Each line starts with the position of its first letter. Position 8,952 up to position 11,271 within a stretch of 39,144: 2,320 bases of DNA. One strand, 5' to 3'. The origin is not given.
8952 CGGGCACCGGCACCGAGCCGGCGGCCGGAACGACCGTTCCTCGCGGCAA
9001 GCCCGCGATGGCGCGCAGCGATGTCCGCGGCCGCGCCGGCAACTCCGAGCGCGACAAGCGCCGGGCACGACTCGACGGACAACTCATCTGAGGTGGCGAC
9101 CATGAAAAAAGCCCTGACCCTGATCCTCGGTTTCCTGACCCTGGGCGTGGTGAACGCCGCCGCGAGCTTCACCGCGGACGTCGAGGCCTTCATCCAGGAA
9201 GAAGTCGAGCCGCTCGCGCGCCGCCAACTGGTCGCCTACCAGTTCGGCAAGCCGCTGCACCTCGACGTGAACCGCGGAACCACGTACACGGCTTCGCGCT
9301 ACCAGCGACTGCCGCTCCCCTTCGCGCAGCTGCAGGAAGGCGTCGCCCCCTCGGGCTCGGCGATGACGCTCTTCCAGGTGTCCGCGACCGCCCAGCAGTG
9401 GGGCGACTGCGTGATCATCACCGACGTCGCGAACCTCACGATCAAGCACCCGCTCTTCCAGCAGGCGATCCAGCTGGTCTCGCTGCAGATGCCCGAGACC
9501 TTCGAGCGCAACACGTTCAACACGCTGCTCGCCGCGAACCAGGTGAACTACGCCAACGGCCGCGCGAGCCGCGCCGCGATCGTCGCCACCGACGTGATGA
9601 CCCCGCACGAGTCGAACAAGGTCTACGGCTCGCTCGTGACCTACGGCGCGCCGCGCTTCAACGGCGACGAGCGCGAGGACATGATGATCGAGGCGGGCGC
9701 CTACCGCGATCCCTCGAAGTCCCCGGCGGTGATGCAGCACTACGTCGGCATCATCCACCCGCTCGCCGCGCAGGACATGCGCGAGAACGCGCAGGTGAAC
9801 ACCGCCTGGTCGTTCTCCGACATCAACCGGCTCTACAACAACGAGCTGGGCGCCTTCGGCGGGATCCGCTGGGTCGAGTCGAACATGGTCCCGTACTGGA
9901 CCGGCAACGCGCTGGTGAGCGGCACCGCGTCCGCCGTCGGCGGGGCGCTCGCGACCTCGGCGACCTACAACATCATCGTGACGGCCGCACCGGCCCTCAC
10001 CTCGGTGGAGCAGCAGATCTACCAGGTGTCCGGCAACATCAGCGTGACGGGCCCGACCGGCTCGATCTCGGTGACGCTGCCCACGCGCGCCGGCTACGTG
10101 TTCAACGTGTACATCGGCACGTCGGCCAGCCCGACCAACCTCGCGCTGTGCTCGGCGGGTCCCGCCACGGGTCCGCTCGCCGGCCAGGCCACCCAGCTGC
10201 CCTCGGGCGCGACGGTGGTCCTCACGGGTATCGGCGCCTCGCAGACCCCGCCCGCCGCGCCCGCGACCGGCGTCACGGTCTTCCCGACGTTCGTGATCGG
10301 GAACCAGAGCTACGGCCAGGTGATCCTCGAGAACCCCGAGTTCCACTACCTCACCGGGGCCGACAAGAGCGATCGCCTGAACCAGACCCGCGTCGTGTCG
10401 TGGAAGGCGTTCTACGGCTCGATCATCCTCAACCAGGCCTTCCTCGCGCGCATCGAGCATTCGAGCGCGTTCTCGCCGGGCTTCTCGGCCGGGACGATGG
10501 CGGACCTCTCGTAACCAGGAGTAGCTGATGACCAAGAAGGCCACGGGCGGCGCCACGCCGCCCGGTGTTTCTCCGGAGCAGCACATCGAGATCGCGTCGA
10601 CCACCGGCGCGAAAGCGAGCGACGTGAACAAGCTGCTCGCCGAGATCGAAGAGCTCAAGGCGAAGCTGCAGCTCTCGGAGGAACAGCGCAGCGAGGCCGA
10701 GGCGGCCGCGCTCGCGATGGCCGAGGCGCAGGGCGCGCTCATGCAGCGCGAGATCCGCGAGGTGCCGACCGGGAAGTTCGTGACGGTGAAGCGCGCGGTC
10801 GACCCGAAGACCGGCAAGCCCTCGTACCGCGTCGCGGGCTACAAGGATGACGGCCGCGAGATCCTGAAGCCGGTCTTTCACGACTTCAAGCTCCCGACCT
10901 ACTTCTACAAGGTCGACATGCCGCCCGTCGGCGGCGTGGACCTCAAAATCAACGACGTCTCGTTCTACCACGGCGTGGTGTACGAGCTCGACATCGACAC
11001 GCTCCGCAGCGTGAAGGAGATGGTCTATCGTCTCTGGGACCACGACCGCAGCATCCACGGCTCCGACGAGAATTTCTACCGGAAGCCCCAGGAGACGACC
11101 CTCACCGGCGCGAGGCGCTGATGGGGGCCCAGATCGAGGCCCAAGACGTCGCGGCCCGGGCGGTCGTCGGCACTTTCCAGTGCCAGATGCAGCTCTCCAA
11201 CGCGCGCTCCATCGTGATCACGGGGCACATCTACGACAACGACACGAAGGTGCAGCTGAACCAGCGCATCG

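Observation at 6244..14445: Shared N-terminal leader motif on scaffold, major capsid, fibre-like and other virion-module proteins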

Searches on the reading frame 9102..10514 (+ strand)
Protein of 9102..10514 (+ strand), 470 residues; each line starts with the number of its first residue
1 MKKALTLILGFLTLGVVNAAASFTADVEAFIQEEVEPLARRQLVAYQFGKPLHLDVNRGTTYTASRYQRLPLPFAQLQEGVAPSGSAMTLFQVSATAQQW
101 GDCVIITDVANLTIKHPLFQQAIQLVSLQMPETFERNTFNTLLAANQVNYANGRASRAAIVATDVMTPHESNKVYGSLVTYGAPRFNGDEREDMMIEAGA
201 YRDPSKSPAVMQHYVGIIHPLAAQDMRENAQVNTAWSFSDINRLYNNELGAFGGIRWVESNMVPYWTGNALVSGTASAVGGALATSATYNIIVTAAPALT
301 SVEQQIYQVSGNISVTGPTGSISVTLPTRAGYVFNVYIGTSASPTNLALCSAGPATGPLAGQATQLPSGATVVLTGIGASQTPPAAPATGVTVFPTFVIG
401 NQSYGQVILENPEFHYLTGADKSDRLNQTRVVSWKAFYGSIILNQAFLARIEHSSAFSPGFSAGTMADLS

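Call 4: search_protein_families(library=pfam, proteins=[window:9102-10514:+], max_evalue=0.01)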
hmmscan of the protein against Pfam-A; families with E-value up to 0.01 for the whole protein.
window:9102-10514:+ (470 aa): 1 family
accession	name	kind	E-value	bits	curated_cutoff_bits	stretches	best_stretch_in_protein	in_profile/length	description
PF25209.1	Phage_capsid_4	-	0.0013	19.5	27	1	40-279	20-202/262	Phage capsid protein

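Call 5: search_protein_families(library=phrogs, proteins=[window:9102-10514:+], max_evalue=0.01)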
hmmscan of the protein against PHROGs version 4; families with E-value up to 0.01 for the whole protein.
window:9102-10514:+ (470 aa): 2 families
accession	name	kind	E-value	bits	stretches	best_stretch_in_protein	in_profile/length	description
phrog_1357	-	head and packaging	1.3e-36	127.3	2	29-309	35-297/356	major head protein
phrog_544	-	head and packaging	0.0042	17.5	1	58-279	45-224/282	major head protein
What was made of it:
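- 9102..9146 (+): Leader of the major capsid protein (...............|VVN). The full gene is 9102-10514, N4-gp56 family. PHROG 1357, E 1.3e-36 (call 5).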

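Call 6: search_dna_similar(query=window:9102-10514:+, collection=phages, mode=protein, max_rows=30, max_evalue=0.001)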
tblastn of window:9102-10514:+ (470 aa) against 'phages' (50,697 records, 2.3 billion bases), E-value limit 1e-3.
Records with a match: 31; places in all: 31; records where one place covers at least 80% of the query: 4.
Best place of each record, by identity: <60% 31.
By first word of the organism name: Bacillus 13; Bacteriophage 11; Caudoviricetes 3; Pseudoalteromonas 1; Stenotrophomonas 1; Pseudomonas 1; Bacteroides 1.
By host as written in the record: - 14; Bacillus megaterium 6; Bacillus megaterium Km 5; Bacillus megaterium strain Km Sp- 2; Pseudoalteromonas nigrifaciens 1; Stenotrophomonas rhizophila CEMTC 4565 1; Pseudomonas aeruginosa 1; Bacteroides salyersiae BSC162 1.
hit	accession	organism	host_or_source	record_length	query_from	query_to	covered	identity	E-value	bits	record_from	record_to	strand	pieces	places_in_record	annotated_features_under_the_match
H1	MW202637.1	Caudoviricetes sp.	Manatee Spring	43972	21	452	92%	30.1%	8e-38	153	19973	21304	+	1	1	major capsid protein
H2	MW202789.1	Caudoviricetes sp.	Manatee Spring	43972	21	452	92%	30.1%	8e-38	153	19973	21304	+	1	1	major capsid protein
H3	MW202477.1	Caudoviricetes sp.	Manatee Spring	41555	22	457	93%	25.8%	5e-29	126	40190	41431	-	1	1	major capsid protein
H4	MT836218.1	Bacteriophage sp.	human fecal samples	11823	21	458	93%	23.9%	2e-15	85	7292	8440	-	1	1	record has no annotation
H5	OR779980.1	Pseudoalteromonas phage vB_Pun_Y3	Pseudoalteromonas nigrifaciens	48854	27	293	57%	26.6%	2e-11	72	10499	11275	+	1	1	major capsid protein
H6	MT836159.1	Bacteriophage sp.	human fecal samples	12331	17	276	55%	25.4%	4e-15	84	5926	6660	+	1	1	record has no annotation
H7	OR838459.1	Stenotrophomonas phage StenR_269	Stenotrophomonas rhizophila CEMTC 4565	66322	24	280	55%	25.7%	2e-6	57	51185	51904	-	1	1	major capsid protein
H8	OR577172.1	Pseudomonas phage Rollin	Pseudomonas aeruginosa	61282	43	313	58%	24.3%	3e-5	53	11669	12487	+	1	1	hypothetical protein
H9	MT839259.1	Bacteriophage sp.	human fecal samples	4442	22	289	57%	24.2%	6e-11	71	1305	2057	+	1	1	record has no annotation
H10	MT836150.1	Bacteriophage sp.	human fecal samples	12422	19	266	53%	25.0%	1e-19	98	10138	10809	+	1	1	record has no annotation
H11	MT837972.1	Bacteriophage sp.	human fecal samples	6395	18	276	55%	23.9%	5e-14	81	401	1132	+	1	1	record has no annotation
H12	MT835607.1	Bacteriophage sp.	human fecal samples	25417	27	280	54%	24.3%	3e-11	72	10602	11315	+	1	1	record has no annotation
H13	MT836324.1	Bacteriophage sp.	human fecal samples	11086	17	276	55%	23.4%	6e-15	84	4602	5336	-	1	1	record has no annotation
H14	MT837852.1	Bacteriophage sp.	human fecal samples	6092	18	276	55%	23.5%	4e-15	84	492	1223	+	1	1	record has no annotation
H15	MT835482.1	Bacteriophage sp.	human fecal samples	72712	27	264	51%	25.1%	3e-7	59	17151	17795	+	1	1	record has no annotation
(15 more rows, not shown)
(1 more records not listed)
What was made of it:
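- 9102..9146 (+): Homology to distant MCPs starts at residues 21-24 (call 6).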

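Call 8: find_related_loci(query=window:9102-10514:+, collection=viral_contigs, flank=10000)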
Query window:9102-10514:+ (470 aa) in viral_contigs; peptide patterns used: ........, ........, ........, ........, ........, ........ (x = any residue, [..] = any of these).
228 stretches matched a pattern; 224 encode a relative of the query (tblastn E <= 1e-3); the best 80 are kept; 80 distinct loci.
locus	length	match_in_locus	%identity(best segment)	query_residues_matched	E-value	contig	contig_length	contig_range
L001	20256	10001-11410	89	1-470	0e+0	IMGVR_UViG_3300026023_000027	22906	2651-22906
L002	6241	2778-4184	81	1-470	0e+0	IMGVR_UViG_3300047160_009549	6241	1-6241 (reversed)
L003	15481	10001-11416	82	1-470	0e+0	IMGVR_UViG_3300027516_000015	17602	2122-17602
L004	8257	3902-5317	82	1-470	0e+0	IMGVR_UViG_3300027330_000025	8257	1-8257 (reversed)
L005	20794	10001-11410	80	3-470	0e+0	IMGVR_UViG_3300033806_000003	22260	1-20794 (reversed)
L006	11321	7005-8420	82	1-470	0e+0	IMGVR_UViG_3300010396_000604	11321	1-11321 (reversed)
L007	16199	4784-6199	82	1-470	0e+0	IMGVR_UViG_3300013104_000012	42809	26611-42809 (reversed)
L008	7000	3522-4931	80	3-470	0e+0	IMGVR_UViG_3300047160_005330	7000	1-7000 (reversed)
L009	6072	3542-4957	81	1-470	0e+0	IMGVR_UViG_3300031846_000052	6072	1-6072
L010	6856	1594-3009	78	5-470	0e+0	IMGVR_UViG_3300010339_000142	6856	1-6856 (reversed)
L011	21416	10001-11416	81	1-470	0e+0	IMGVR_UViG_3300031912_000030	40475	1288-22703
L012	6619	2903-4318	81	1-470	0e+0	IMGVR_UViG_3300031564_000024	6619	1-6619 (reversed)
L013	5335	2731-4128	79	1-465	0e+0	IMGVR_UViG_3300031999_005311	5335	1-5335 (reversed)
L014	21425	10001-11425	79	1-467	0e+0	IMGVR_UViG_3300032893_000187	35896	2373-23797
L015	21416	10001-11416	78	1-470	0e+0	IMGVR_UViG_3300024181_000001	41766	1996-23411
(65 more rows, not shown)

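Call 9: find_homologous_proteins(query=window:9102-10514:+)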
Query window:9102-10514:+ (470 aa): 1990 proteins with E <= 0.001 among 8000 candidates; the best 120 are listed.
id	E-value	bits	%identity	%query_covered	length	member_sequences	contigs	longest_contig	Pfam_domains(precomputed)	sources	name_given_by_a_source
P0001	0.0e+0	1037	100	100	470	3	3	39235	-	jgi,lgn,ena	-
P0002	5.5e-280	947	89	100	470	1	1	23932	-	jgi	jgi:N4-gp56 family major capsid protein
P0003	5.5e-276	933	89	99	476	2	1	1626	-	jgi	-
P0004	1.7e-271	919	87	100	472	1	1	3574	-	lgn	-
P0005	1.2e-267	906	85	99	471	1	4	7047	-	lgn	-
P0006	4.8e-267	904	85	100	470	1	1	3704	-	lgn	-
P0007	2.5e-265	898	85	100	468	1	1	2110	-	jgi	jgi:N4-gp56 family major capsid protein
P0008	4.0e-256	868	82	100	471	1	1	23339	-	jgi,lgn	jgi:N4-gp56 family major capsid protein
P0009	7.0e-256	867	81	100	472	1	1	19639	-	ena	-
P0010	2.6e-255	865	82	100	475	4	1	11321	-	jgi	-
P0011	1.2e-253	860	82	100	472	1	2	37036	-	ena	-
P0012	2.4e-253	859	81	100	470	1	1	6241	-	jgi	jgi:N4-gp56 family major capsid protein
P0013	3.9e-253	858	82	100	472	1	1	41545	-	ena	-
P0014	1.4e-252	856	81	100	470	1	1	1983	-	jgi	-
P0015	1.3e-251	853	82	100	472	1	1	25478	-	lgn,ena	-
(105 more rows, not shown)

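Call 34: get_annotated_region(hit=H1, flank=9000)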
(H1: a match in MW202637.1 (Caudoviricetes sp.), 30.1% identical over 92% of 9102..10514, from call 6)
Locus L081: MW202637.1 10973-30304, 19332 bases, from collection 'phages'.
description: Siphoviridae sp. isolate ctUh1700, complete genome.
organism: Caudoviricetes sp. (NCBI taxid 2832643)
taxonomy: Viruses; Duplodnaviria; Heunggongvirae; Uroviricota; Caudoviricetes
host: -; source: Manatee Spring; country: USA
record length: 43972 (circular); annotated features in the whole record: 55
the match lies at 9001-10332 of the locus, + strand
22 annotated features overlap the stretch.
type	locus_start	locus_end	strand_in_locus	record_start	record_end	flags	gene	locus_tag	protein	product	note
CDS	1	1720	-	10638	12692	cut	-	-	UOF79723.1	putative amidoligase enzyme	-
CDS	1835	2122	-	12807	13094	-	-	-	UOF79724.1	hypothetical protein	-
CDS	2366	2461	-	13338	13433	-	-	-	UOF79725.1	hypothetical protein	-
CDS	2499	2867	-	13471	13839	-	-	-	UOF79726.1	hypothetical protein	-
CDS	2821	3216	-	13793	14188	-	-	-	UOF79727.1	hypothetical protein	-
CDS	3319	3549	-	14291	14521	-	-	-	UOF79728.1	hypothetical protein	-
CDS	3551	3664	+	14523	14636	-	-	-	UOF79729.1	hypothetical protein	-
CDS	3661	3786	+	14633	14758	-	-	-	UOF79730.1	hypothetical protein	-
CDS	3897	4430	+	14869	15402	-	-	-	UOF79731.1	hypothetical protein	-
CDS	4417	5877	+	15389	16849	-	-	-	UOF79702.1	large subunit terminase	-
CDS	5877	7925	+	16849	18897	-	-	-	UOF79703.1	head to tail joining protein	-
CDS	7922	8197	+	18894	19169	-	-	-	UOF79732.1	hypothetical protein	-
CDS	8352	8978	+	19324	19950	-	-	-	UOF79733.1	hypothetical protein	-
CDS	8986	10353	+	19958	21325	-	-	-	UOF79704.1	major capsid protein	-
CDS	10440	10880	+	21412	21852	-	-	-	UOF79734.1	hypothetical protein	-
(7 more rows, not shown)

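Call 35: get_annotated_region(hit=H3, flank=9000)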
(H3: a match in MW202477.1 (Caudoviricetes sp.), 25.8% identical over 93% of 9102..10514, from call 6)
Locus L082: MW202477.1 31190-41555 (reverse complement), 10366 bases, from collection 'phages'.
description: Podoviridae sp. isolate cto1L10, complete genome.
organism: Caudoviricetes sp. (NCBI taxid 2832643)
taxonomy: Viruses; Duplodnaviria; Heunggongvirae; Uroviricota; Caudoviricetes
host: -; source: Manatee Spring; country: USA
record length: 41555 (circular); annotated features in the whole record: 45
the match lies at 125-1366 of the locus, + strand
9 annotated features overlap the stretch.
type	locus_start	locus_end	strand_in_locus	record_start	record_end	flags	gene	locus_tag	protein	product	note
CDS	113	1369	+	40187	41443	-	-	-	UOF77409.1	major capsid protein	-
CDS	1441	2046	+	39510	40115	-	-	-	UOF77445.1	hypothetical protein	-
CDS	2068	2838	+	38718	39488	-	-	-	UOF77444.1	hypothetical protein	-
CDS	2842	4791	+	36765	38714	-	-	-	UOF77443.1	phage stabilization protein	-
CDS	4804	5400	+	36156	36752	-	-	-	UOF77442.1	hypothetical protein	-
CDS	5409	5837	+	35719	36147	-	-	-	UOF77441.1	hypothetical protein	-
CDS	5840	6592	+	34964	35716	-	-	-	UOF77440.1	hypothetical protein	-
CDS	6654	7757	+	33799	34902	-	-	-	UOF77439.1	hypothetical protein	-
CDS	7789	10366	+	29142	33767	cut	-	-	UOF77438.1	hypothetical protein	-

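Call 41: find_related_loci(query=window:9102-10514:+, collection=genome_contigs, flank=10000)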
Query window:9102-10514:+ (470 aa) in genome_contigs; peptide patterns used: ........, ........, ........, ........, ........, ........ (x = any residue, [..] = any of these).
74 stretches matched a pattern; 6 encode a relative of the query (tblastn E <= 1e-3); 6 distinct loci.
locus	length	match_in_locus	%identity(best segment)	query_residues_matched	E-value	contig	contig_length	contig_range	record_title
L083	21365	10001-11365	78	15-467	0e+0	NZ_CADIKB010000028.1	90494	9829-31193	Paraburkholderia phenoliruptrix strain LMG 22037 isolate LMG 22037, whole genome shotgun sequence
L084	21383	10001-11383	75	7-466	0e+0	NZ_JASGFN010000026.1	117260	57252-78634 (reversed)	MAG: Paraburkholderia sp. isolate 1H005 JMF-2111-06-0001.hyb.bin.5_25, whole genome shotgun sequence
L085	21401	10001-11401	74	1-466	0e+0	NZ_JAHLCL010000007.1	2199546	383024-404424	Burkholderia semiarida strain CCRMBC74 Scaffold_7, whole genome shotgun sequence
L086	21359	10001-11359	76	15-466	0e+0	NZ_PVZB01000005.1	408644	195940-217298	Paraburkholderia sp. BL25I1N1 Ga0139058_105, whole genome shotgun sequence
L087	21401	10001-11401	73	1-466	0e+0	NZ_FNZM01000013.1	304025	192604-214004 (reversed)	Paraburkholderia tropica strain LMG 22274, whole genome shotgun sequence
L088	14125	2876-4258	73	5-466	0e+0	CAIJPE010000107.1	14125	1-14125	MAG: uncultured beta proteobacterium isolate T7_bin-616 genome assembly, contig: bin-616:107/426, whole genome shotgun s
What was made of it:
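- On 80alpha/Prp-type shared leader system: Hosts are Burkholderiaceae (call 41).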

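Call 67: predict_structure(alignment_id=A4)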
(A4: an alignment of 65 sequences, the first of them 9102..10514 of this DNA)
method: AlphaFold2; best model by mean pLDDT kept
length: 470 residues; sequences in the alignment: 65
mean_pLDDT: 61.4   pTM: 0.57
mean pLDDT of the five models: 61.4, 61.3, 58.5, 58.4, 56.4
residues with pLDDT >= 90: 65; 70-90: 160; 50-70: 40; < 50: 205
segments of 3 or more residues with pLDDT < 50: 14-130, 189-209, 228-253, 405-441
pLDDT, mean of each block of 10 residues (from residue 1): 75 45 32 33 24 33 33 33 37 31 25 33 41 61 77 87 83 81 68 42 45 75 67 42 39 62 87 88 83 85 87 84 91 91 91 81 88 91 87 87 47 34 42 35 69 83 52
secondary structure, 60 per line:
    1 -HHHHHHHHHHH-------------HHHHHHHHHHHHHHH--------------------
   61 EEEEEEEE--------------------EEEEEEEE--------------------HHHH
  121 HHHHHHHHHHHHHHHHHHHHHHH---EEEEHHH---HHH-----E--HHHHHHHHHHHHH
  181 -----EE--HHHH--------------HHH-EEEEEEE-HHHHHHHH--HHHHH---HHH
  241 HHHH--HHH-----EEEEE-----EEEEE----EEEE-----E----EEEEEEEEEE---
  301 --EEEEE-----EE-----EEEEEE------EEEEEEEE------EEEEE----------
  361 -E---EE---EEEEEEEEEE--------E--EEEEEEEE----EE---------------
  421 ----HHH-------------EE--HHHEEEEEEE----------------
elements in order: H2-12 H26-40 E61-68 E89-96 H117-143 E147-150 H168-180 H190-193 E212-218 H220-227 H230-234 H238-244 E255-259 E265-269 E274-277 E288-297 E303-307 E320-325 E332-339 E346-350 E371-380 E392-399 E448-454
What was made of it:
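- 9102..9146 (+): AF2 predicts a helix at residues 2-12 followed by a break, in a low-confidence model (call 67).
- Tried and rejected: AF2 model of the MCP: mean pLDDT 61 with a shallow alignment of close homologues, so I did not use it for fold search (call 67).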

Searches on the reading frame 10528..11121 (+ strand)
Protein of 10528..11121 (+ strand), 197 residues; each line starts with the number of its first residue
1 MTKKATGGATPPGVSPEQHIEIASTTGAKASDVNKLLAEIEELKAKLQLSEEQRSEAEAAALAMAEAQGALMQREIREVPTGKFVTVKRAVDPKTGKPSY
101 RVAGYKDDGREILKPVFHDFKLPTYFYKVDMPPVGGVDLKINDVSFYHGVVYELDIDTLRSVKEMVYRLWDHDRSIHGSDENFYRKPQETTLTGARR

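Call 79: search_protein_families(library=pfam, proteins=[window:10528-11121:+], max_evalue=0.01)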
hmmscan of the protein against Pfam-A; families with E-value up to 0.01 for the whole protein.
window:10528-11121:+ (197 aa): 0 families

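Call 80: search_protein_families(library=phrogs, proteins=[window:10528-11121:+], max_evalue=0.001)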
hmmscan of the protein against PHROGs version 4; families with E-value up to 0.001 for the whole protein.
window:10528-11121:+ (197 aa): 0 families
